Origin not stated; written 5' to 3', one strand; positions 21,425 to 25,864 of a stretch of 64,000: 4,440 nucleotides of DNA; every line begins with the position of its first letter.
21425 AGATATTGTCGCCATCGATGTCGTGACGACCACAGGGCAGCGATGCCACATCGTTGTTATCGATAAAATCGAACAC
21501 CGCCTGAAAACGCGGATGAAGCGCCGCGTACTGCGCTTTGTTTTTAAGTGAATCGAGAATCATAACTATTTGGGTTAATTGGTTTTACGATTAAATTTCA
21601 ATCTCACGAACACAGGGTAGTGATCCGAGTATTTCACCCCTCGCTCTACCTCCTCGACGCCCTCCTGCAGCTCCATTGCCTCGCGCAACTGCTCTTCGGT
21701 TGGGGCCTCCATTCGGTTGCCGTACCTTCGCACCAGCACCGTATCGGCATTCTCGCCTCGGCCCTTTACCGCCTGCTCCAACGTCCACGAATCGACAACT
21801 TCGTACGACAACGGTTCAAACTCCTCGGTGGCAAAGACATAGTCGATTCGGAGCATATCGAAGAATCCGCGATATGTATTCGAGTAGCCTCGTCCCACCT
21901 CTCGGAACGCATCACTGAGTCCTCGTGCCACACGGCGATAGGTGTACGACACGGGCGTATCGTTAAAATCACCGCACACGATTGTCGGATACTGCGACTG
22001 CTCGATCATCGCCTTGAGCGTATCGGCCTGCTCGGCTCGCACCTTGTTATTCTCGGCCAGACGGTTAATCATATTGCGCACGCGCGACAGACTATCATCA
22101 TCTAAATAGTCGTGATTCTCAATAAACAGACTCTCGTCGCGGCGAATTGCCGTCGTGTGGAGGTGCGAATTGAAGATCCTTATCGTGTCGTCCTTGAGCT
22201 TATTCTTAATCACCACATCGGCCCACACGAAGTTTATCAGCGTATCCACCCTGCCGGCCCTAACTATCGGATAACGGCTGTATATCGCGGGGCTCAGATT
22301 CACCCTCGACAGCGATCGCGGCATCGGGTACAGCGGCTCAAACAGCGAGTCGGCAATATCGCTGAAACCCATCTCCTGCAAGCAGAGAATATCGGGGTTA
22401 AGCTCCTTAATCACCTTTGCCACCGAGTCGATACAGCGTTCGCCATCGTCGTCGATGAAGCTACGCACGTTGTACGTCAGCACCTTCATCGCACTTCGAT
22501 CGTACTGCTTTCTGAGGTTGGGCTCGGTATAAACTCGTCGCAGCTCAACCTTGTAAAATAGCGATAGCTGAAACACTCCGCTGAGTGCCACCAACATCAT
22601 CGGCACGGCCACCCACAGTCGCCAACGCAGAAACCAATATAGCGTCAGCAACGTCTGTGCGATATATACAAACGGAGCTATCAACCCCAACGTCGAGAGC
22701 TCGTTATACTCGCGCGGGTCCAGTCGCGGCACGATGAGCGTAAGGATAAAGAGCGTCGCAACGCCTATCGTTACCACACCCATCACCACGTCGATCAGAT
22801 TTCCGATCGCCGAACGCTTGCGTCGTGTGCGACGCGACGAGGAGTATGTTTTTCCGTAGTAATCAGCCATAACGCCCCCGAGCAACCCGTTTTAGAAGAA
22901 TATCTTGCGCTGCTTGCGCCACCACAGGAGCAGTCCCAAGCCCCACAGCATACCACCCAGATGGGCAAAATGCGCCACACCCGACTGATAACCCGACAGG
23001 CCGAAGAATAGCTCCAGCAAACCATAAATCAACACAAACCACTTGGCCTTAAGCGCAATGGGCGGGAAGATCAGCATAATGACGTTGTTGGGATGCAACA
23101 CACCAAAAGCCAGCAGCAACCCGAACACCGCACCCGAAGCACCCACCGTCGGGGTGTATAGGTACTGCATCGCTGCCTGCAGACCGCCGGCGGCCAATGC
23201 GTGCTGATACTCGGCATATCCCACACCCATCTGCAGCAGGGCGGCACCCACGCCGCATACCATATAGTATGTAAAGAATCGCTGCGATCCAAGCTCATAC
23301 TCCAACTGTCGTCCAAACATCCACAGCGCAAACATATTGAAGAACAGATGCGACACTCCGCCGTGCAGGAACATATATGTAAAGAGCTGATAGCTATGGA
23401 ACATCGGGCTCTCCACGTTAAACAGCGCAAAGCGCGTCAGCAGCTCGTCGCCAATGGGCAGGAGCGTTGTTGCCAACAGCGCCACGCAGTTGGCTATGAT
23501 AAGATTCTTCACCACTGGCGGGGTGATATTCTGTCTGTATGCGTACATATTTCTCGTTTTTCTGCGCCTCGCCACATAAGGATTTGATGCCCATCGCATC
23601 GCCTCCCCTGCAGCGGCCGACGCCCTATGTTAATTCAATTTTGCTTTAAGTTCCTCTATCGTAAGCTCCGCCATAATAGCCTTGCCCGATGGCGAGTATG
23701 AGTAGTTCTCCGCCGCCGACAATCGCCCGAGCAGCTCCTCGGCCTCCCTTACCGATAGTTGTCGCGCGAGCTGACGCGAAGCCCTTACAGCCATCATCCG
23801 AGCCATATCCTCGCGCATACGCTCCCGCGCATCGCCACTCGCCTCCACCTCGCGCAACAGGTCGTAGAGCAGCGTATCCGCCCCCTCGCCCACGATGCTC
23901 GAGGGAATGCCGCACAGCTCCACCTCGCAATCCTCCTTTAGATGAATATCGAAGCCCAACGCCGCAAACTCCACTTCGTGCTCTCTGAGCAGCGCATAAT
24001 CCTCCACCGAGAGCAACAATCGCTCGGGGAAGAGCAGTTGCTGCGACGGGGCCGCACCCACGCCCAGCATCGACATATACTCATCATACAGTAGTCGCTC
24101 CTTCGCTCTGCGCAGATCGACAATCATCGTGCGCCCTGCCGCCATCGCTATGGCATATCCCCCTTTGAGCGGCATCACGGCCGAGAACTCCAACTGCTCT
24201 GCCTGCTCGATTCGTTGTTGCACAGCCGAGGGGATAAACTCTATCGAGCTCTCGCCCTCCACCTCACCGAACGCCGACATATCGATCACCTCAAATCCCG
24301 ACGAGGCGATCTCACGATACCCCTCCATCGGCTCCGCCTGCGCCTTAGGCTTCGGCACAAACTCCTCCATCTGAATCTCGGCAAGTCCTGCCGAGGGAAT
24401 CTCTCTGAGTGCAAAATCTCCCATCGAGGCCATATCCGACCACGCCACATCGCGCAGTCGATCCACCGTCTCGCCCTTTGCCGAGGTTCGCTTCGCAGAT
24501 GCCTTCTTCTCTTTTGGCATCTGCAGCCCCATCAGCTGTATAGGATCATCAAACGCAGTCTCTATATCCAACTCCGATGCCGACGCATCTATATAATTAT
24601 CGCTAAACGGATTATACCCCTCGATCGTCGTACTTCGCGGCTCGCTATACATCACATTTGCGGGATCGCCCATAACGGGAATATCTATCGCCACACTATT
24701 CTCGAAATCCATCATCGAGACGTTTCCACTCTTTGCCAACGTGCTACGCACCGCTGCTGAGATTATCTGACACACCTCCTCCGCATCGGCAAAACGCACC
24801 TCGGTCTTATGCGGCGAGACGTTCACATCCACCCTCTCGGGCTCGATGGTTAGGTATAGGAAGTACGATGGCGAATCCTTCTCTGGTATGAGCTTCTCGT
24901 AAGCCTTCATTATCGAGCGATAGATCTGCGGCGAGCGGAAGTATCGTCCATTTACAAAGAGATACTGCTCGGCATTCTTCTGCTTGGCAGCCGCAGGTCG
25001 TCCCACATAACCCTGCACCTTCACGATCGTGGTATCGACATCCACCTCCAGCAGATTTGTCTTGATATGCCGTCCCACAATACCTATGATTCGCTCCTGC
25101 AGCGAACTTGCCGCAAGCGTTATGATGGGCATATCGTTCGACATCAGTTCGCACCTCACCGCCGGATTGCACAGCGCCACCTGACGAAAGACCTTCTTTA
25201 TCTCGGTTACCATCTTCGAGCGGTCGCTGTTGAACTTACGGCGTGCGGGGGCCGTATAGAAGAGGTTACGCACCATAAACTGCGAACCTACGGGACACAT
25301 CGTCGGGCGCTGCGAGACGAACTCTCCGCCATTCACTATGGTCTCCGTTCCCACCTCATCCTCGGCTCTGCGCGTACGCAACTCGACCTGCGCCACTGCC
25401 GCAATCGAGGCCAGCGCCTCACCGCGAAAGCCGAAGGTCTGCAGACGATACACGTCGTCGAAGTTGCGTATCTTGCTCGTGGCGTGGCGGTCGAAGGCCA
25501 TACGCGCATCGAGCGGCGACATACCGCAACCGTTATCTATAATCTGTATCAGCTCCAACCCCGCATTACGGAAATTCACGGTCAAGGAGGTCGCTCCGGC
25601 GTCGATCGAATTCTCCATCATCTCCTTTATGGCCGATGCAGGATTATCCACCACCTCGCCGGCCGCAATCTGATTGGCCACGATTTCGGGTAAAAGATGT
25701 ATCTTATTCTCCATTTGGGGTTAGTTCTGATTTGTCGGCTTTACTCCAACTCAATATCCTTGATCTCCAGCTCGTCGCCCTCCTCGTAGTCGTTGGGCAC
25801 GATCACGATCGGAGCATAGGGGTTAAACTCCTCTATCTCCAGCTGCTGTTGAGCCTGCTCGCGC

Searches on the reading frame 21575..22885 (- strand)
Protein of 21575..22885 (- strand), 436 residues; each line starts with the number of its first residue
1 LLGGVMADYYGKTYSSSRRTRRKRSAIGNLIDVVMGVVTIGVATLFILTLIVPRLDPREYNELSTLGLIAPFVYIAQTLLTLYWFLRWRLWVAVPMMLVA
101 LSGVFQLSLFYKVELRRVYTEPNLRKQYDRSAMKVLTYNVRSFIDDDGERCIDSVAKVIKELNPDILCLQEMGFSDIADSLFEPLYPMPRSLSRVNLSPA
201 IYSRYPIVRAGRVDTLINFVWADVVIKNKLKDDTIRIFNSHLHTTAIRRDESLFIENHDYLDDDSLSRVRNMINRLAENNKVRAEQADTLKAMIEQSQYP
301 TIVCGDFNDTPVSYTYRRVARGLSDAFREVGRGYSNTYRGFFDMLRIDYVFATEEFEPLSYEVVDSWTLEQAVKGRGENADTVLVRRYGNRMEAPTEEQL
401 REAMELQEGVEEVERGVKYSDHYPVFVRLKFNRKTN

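Call 25: search_protein_families(library=pfam, proteins=[window:21575-22885:-])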
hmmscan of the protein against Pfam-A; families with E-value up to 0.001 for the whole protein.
window:21575-22885:- (436 aa): 1 family
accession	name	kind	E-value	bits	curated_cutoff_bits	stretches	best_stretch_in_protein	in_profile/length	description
PF03372.29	Exo_endo_phos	-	1.6e-25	90.6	24.5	1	136-366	1-216/225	Endonuclease/Exonuclease/phosphatase family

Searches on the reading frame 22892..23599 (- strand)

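Call 25: search_protein_families(library=pfam, proteins=[window:22892-23599:-])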
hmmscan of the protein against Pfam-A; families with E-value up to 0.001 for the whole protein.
window:22892-23599:- (235 aa): 2 families
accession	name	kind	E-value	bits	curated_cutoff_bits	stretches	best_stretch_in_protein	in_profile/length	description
PF01694.28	Rhomboid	-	1.2e-29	103.8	22.6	1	70-225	5-138/143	Rhomboid domain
PF08551.15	DUF1751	-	0.00018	22.5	22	1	68-165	7-97/99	Eukaryotic integral membrane protein (DUF1751)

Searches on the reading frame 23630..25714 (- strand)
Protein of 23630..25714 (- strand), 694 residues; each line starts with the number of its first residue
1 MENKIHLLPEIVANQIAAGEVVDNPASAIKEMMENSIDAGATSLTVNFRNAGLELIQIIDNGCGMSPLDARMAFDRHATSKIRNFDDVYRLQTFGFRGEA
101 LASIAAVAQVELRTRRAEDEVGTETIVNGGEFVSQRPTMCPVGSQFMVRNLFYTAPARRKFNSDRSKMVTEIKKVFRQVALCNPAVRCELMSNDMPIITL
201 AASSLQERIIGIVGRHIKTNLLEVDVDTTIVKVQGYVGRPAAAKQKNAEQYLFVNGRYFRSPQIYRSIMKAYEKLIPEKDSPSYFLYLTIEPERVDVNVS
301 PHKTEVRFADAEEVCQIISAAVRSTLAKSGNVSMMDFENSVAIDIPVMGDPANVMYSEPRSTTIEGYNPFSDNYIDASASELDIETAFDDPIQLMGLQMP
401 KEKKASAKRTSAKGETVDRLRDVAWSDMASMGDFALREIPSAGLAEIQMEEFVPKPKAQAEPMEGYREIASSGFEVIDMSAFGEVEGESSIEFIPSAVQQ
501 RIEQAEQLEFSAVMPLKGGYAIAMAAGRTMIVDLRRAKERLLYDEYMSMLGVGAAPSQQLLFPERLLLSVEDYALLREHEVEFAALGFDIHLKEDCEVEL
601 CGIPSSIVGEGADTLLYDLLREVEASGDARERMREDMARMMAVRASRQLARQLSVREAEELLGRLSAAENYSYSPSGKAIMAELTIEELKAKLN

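Call 25: search_protein_families(library=pfam, proteins=[window:23630-25714:-])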
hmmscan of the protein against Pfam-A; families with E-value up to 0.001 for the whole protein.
window:23630-25714:- (694 aa): 4 families
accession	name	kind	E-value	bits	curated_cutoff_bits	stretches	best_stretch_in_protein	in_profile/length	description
PF01119.25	DNA_mis_repair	-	3.8e-34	117.3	26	1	210-326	2-118/119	DNA mismatch repair protein, C-terminal domain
PF08676.16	MutL_C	-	5.3e-21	75.2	25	1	516-647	4-136/142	MutL C terminal dimerisation domain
PF13589.12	HATPase_c_3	-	5.1e-10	39.9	25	1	26-124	4-101/137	Histidine kinase-, DNA gyrase B-, and HSP90-like ATPase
PF02518.31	HATPase_c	-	7.2e-05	23.6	26.4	1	27-87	8-64/111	Histidine kinase-, DNA gyrase B-, and HSP90-like ATPase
